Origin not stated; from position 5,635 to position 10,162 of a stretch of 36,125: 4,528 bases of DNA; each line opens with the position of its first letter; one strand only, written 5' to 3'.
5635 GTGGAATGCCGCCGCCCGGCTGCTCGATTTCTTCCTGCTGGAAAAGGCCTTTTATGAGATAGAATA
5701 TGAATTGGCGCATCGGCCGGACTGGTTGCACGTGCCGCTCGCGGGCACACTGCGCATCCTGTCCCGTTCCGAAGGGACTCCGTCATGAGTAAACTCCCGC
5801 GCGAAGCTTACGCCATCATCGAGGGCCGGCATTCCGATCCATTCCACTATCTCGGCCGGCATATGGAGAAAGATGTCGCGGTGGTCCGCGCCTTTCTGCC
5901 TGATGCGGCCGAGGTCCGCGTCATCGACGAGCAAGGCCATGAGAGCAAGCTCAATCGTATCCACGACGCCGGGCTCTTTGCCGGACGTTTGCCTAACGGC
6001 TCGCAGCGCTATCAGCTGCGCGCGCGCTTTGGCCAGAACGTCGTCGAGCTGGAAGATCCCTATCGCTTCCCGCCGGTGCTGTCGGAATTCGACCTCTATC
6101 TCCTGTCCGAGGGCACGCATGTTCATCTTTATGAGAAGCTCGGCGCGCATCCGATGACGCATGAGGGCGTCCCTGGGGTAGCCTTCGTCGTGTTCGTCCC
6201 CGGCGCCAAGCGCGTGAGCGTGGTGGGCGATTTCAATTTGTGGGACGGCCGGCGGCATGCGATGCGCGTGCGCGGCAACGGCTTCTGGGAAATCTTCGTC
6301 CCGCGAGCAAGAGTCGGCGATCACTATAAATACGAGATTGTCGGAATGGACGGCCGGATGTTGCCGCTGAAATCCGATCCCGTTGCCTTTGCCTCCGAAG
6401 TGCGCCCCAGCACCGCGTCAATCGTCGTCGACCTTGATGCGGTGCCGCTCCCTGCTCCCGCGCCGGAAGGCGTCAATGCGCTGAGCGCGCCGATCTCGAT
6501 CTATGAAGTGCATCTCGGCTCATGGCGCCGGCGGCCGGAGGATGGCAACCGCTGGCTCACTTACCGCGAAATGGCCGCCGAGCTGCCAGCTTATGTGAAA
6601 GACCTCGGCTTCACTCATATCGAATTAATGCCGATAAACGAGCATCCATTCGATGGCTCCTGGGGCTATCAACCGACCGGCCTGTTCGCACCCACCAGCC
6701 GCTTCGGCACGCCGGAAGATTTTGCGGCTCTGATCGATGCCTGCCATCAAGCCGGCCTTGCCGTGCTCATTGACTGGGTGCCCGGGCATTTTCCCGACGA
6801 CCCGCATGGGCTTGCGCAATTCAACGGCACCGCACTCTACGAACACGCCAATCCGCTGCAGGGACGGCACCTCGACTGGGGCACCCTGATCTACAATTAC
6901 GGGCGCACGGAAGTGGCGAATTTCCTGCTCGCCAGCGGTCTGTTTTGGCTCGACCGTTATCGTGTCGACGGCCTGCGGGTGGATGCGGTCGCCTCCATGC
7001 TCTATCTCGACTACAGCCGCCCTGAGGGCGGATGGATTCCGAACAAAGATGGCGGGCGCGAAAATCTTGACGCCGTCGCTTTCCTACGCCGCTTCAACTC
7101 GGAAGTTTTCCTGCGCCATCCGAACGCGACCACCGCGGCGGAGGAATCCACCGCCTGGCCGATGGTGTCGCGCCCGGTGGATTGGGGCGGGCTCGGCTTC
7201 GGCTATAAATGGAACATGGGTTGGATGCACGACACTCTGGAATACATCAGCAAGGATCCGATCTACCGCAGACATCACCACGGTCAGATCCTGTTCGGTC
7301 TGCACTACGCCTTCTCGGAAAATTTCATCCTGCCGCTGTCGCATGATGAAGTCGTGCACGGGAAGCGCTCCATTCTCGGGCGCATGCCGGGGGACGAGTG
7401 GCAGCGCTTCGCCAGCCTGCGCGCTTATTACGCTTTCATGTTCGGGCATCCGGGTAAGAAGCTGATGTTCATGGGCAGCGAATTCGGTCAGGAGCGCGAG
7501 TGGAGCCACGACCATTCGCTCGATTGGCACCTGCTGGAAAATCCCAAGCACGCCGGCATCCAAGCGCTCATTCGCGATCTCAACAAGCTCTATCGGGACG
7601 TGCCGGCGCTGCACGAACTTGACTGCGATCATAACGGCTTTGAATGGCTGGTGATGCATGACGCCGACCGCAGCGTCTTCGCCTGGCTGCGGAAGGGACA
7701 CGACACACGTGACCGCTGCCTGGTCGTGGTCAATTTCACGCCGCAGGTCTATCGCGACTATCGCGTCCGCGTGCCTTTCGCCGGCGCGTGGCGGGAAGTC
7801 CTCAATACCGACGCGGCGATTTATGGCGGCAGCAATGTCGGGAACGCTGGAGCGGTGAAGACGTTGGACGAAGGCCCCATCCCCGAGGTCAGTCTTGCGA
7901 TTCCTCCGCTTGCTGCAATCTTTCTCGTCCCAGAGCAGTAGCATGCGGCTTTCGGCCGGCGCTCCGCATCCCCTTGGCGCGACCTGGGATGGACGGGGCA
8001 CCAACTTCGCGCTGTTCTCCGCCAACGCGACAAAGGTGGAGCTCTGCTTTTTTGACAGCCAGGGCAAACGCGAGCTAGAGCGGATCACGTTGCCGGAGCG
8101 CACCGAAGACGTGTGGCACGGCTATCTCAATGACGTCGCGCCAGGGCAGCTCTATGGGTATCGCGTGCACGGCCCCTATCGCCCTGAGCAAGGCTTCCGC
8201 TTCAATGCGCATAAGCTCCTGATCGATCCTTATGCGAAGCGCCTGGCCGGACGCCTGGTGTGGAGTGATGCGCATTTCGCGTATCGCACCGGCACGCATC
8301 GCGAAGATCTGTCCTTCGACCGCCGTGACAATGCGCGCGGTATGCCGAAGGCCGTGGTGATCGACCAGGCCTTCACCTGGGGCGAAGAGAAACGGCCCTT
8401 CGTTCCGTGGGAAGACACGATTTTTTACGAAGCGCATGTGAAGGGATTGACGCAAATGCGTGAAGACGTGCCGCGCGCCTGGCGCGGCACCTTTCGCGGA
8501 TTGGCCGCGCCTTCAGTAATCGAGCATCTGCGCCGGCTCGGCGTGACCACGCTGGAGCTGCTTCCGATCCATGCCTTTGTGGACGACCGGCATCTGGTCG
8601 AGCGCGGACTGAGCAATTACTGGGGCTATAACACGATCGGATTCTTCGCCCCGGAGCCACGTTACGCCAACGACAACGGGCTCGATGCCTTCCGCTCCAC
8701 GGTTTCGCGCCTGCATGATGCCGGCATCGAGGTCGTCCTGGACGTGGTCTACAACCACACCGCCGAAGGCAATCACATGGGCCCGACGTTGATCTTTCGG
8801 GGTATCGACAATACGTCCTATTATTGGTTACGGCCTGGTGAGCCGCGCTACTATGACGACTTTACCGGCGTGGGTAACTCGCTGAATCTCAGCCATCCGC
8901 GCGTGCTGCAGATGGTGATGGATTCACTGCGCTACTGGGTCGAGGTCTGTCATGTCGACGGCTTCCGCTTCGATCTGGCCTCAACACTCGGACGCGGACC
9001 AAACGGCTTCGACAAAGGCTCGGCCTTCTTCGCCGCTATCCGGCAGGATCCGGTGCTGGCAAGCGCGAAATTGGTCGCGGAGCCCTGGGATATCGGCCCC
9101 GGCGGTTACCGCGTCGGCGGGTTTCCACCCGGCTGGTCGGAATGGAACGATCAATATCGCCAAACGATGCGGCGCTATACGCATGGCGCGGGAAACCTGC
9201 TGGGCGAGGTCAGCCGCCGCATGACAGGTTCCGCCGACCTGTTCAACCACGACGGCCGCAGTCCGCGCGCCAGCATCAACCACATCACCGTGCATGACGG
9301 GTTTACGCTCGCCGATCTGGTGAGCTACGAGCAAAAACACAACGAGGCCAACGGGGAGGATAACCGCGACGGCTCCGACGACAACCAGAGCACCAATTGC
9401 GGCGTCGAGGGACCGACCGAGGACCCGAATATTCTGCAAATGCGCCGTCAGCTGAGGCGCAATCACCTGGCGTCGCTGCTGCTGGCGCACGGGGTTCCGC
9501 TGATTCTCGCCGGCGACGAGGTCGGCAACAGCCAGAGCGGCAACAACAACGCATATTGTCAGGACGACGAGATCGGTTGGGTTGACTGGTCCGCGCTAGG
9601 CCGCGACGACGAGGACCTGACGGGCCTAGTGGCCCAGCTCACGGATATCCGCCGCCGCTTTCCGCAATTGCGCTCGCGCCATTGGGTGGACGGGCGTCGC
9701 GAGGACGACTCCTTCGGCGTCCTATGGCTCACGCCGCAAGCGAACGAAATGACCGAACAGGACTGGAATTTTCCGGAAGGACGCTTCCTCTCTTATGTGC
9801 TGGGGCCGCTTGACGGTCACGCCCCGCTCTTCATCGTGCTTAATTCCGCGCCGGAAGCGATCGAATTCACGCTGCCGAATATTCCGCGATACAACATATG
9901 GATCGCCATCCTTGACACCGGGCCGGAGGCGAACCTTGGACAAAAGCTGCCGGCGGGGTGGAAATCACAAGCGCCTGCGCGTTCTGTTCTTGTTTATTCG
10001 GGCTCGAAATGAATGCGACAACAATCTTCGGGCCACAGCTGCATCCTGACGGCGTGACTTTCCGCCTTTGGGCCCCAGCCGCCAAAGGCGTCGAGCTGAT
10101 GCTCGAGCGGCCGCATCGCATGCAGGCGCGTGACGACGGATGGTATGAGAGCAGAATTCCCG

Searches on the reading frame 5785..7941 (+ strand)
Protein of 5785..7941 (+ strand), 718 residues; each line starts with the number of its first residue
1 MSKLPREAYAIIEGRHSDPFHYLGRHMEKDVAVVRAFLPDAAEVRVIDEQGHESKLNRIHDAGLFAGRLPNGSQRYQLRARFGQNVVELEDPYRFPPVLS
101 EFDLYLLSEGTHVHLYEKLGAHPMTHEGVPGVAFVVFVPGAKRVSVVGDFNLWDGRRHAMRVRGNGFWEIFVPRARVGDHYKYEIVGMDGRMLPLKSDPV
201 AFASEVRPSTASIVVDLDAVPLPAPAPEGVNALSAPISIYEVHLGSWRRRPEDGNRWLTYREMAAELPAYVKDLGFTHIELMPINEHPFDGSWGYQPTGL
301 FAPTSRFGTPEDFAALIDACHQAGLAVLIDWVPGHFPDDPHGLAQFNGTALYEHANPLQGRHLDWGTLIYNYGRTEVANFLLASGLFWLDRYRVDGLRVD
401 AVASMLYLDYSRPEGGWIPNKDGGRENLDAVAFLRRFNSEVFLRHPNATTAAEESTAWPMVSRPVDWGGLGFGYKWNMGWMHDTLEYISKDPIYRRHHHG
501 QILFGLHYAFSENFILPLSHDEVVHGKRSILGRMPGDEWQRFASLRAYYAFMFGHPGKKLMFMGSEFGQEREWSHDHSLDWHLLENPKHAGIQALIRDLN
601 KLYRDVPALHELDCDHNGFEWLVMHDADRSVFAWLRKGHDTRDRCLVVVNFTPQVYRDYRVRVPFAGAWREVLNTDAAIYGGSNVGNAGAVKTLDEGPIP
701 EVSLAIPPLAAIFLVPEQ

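Call 7: search_protein_families(library=pfam, proteins=[window:5785-7941:+], max_evalue=0.0001)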
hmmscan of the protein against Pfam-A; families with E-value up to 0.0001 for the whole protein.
window:5785-7941:+ (718 aa): 4 families
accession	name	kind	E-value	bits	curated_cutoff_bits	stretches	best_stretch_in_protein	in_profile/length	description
PF22019.2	GlgB_N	-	3.9e-28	97.8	27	2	9-93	6-94/94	alpha-1,4-glucan branching enzyme GlgB, N-terminal domain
PF02806.24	Alpha-amylase_C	-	2.8e-23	82.5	21.2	1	621-716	1-94/95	Alpha amylase, C-terminal all-beta domain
PF02922.24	CBM_48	-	7.7e-21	74.7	22.4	1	118-201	1-83/83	Carbohydrate-binding module 48 (Isoamylase N-terminal domain)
PF00128.31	Alpha-amylase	-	5e-15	56.1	22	1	270-339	27-95/446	Alpha amylase, catalytic domain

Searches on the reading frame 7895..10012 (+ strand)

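Call 7: search_protein_families(library=pfam, proteins=[window:7895-10012:+], max_evalue=0.0001)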
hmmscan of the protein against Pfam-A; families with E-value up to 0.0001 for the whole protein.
window:7895-10012:+ (705 aa): 2 families
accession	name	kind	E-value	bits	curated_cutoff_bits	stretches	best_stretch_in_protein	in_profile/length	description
PF02922.24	CBM_48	-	2e-19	70.1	22.4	1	26-114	1-83/83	Carbohydrate-binding module 48 (Isoamylase N-terminal domain)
PF00128.31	Alpha-amylase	-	2e-13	50.8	22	1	198-368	16-196/446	Alpha amylase, catalytic domain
